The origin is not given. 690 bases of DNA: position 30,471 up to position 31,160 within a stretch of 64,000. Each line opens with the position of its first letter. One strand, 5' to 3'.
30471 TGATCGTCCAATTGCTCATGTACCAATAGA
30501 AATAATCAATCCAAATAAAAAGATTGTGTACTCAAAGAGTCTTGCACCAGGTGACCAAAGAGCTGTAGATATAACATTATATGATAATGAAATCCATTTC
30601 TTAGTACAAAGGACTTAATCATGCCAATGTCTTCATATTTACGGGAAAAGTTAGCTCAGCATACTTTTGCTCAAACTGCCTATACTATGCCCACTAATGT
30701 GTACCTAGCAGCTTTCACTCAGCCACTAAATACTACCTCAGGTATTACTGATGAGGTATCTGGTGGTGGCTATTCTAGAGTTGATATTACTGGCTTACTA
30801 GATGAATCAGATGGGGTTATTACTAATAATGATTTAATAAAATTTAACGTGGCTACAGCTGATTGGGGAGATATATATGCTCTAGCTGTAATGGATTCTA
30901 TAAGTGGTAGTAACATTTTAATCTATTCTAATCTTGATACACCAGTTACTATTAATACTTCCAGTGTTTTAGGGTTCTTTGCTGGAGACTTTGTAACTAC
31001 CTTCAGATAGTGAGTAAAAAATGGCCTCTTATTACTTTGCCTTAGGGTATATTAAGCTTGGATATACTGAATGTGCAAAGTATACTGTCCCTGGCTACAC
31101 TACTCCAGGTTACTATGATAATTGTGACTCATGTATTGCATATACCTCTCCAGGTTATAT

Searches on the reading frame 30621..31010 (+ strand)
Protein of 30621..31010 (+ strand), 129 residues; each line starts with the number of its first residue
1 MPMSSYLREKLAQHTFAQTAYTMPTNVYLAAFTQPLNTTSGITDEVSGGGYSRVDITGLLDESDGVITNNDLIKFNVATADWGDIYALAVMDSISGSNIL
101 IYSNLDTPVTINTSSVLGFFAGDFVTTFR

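Call 8: search_protein_families(library=phrogs, proteins=[window:30621-31010:+], max_evalue=0.001)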
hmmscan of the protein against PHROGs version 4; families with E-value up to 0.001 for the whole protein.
window:30621-31010:+ (129 aa): 1 family
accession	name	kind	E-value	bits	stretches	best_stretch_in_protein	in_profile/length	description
phrog_240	-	head and packaging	3.4e-13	50.9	1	1-113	61-173/200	head protein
